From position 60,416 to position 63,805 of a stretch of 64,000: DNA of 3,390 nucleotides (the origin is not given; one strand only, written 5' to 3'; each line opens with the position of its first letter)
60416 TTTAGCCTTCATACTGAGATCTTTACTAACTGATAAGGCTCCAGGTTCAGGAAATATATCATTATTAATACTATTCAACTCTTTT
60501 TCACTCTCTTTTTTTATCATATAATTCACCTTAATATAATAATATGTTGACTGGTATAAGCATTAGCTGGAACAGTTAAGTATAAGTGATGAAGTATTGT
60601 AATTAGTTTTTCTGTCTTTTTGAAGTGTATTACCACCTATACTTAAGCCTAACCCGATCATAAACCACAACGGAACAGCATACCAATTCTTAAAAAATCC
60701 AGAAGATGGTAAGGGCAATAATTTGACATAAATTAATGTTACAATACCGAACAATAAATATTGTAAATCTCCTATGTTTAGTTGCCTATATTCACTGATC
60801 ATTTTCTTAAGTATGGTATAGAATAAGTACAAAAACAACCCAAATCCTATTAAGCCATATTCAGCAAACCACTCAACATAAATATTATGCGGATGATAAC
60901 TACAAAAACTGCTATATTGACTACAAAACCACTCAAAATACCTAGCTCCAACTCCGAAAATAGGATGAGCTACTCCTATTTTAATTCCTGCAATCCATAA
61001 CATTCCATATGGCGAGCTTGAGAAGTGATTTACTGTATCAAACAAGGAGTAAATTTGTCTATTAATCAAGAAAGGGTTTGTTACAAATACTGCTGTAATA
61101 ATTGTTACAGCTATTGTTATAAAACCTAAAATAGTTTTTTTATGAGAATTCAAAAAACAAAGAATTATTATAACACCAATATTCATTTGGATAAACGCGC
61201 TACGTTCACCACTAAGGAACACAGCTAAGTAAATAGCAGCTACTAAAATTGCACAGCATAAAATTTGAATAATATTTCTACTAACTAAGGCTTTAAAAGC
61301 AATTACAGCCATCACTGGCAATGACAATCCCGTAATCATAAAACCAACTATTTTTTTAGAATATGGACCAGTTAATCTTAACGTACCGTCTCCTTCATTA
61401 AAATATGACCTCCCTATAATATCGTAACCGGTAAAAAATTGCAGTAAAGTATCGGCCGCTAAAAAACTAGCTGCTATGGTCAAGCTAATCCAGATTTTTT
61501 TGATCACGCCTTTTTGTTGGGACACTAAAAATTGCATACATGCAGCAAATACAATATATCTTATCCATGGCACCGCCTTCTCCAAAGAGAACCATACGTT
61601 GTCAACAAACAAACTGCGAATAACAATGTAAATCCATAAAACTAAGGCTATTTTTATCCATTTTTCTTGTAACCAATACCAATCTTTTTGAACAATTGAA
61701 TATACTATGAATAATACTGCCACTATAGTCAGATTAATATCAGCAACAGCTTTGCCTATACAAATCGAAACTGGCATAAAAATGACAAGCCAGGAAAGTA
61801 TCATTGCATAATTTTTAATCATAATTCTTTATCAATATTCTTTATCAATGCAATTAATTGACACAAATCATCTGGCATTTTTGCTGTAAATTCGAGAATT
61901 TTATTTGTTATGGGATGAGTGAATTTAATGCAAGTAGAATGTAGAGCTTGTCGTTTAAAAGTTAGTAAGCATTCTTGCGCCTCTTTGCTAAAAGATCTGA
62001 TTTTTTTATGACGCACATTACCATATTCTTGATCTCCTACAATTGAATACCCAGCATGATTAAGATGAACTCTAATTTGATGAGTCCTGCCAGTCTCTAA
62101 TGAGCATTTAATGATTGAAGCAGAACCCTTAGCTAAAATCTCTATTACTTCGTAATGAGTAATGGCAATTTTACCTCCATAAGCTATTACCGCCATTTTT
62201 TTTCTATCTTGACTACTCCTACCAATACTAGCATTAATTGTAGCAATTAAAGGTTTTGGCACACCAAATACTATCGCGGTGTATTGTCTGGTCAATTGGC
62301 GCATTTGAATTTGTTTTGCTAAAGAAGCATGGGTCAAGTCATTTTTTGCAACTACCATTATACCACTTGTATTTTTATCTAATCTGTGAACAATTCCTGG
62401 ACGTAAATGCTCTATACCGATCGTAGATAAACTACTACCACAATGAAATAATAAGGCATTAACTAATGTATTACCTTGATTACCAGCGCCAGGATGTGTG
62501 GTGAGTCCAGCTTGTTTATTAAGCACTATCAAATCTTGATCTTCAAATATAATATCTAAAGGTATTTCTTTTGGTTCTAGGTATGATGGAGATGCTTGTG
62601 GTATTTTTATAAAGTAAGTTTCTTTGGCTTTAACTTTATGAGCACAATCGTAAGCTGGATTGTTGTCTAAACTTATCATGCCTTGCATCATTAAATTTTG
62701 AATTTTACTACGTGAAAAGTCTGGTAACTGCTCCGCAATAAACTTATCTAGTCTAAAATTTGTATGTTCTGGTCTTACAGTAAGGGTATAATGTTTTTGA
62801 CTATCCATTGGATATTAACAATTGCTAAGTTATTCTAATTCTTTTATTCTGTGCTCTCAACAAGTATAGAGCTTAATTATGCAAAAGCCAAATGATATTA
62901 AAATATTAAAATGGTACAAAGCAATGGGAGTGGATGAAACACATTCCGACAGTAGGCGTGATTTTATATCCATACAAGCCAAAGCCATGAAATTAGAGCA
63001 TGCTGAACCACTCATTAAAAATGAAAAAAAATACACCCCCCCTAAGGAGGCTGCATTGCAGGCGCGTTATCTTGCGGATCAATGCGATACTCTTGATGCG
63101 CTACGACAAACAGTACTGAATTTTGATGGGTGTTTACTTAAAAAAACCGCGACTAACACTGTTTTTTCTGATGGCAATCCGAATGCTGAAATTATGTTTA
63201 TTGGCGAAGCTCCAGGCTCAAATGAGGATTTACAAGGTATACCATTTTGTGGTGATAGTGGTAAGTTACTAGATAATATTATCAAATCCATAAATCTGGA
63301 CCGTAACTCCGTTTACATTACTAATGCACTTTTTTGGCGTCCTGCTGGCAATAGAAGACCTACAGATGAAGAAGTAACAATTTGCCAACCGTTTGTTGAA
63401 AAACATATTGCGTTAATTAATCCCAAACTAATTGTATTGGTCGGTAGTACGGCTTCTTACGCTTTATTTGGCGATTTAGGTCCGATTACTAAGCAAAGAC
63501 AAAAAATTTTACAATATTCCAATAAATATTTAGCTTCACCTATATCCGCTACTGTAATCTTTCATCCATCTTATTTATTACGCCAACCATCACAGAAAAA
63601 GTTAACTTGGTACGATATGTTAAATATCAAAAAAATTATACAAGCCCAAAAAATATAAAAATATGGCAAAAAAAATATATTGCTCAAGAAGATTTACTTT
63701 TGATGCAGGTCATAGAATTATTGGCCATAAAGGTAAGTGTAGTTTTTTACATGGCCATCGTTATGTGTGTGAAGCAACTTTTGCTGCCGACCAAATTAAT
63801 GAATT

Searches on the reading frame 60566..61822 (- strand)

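Call 38: search_protein_families(library=pfam, proteins=[window:60566-61822:-], max_evalue=0.001)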
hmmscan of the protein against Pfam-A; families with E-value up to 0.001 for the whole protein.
window:60566-61822:- (419 aa): 1 family
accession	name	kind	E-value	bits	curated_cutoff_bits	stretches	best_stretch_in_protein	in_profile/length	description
PF04932.20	Wzy_C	-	7.3e-18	65.2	31.7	1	193-331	2-149/149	O-Antigen ligase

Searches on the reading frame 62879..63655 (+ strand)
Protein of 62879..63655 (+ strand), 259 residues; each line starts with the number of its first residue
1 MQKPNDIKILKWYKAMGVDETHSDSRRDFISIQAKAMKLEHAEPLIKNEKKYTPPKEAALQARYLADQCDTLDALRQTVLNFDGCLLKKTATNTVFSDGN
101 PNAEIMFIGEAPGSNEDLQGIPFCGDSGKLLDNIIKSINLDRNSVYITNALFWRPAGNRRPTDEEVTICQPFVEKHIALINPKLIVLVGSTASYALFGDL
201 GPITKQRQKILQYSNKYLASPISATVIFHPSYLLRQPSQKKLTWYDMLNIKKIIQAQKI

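Call 69: search_protein_families(library=pfam, proteins=[window:62879-63655:+], max_evalue=0.00001)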
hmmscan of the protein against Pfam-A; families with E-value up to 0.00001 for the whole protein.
window:62879-63655:+ (259 aa): 1 family
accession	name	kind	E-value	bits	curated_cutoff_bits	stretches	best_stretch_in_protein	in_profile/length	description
PF03167.25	UDG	-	1.5e-35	122.8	24.3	1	96-245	1-133/141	Uracil DNA glycosylase superfamily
